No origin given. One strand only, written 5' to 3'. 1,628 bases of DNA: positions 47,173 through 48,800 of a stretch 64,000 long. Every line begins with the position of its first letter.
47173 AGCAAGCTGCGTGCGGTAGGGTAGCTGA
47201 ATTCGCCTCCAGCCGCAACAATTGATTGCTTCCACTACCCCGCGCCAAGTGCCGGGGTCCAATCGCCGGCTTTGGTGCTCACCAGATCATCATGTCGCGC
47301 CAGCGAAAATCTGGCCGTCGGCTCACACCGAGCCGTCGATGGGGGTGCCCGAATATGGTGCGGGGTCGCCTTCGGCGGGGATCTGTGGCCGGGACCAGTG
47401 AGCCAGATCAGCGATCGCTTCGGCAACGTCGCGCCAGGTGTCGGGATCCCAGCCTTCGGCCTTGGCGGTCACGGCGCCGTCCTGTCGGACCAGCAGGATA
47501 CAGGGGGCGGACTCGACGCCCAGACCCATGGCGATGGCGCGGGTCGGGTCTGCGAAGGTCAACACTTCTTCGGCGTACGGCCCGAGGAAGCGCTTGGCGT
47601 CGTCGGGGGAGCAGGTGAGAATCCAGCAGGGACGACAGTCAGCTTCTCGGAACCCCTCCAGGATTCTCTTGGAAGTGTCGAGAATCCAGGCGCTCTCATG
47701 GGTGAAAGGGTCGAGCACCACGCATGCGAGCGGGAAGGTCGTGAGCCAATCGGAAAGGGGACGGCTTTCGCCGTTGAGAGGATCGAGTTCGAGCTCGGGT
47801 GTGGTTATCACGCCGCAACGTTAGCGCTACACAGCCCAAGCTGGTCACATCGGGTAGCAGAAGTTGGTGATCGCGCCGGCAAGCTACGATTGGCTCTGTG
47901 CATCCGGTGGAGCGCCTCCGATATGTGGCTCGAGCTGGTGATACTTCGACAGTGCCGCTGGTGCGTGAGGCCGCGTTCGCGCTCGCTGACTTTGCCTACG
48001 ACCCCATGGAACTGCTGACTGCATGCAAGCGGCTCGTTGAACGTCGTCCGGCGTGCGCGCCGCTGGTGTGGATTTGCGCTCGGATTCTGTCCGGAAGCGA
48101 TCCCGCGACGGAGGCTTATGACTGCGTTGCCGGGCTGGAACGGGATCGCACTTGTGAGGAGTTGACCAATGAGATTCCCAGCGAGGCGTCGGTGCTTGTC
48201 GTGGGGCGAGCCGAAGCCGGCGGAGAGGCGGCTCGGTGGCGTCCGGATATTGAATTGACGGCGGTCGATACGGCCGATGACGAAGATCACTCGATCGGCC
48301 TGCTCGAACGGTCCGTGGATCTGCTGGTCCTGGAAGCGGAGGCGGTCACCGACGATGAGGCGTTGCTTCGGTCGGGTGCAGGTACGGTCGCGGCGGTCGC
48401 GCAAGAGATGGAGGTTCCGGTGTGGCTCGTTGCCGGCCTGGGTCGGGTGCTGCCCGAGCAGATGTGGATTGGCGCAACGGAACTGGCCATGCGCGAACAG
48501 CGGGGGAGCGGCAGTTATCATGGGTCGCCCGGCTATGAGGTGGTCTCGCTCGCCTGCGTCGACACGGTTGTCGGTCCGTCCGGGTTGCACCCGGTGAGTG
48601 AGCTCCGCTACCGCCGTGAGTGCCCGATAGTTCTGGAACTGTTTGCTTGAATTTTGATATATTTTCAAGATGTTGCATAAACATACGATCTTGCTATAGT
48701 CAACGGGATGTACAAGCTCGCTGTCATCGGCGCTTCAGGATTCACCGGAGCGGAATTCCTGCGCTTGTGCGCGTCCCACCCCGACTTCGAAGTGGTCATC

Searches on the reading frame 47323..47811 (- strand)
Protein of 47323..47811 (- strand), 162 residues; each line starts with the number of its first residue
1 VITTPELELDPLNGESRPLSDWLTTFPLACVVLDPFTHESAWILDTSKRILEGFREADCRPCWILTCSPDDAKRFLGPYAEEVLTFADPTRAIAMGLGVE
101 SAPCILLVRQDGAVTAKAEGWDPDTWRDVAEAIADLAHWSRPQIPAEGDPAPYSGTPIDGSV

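Call 6: search_protein_families(library=pfam, max_evalue=0.01, proteins=[window:47323-47811:-])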
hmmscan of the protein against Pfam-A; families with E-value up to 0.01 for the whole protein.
window:47323-47811:- (162 aa): 0 families

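Call 39: search_protein_families(library=pfam, max_evalue=10, proteins=[window:47323-47811:-])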
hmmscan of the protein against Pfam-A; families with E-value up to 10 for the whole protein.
window:47323-47811:- (162 aa): 2 families
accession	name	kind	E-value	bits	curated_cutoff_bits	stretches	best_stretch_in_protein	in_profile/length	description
PF08534.16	Redoxin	-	0.1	12.9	26.6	1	71-132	75-144/148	Redoxin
PF09646.16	Gp37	-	0.15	12.3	27.3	1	43-65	77-100/143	Gp37 protein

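Call 40: search_protein_families(library=ncbifam, max_evalue=1, proteins=[window:47323-47811:-])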
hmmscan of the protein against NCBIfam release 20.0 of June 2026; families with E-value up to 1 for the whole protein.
window:47323-47811:- (162 aa): 2 families
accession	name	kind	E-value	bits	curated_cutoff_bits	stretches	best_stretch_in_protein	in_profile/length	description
TIGR01068.1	thioredoxin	equivalog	0.049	13.8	96.8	1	42-123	9-89/101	thioredoxin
TIGR00385.1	dsbE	subfamily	0.093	12.3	123.15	1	84-120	120-156/173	DsbE family thiol:disulfide interchange protein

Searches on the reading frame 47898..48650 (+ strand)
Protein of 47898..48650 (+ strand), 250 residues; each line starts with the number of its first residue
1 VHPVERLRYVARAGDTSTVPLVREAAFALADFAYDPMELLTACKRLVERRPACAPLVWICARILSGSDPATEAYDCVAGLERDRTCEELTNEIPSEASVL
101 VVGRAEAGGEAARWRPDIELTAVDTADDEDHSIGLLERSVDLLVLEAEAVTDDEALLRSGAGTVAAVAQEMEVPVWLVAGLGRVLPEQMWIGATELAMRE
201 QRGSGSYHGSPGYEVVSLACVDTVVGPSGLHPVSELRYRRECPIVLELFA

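Call 6: search_protein_families(library=pfam, max_evalue=0.01, proteins=[window:47898-48650:+])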
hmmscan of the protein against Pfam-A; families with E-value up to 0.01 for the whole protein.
window:47898-48650:+ (250 aa): 0 families

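Call 39: search_protein_families(library=pfam, max_evalue=10, proteins=[window:47898-48650:+])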
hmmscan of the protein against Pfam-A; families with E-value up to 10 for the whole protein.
window:47898-48650:+ (250 aa): 1 family
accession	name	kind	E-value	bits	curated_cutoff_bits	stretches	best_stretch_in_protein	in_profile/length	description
PF01008.23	IF-2B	-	0.19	11.4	22.4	1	135-186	170-222/280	Initiation factor 2 subunit family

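Call 40: search_protein_families(library=ncbifam, max_evalue=1, proteins=[window:47898-48650:+])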
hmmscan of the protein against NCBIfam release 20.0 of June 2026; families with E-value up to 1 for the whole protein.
window:47898-48650:+ (250 aa): 2 families
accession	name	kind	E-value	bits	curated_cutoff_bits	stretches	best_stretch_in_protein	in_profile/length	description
NF009824.0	PRK13301.1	equivalog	0.0064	16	528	1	113-182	60-128/267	putative L-aspartate dehydrogenase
TIGR00511.1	ribulose_e2b2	equivalog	0.14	11.4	314.1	1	139-201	183-246/301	ribose 1,5-bisphosphate isomerase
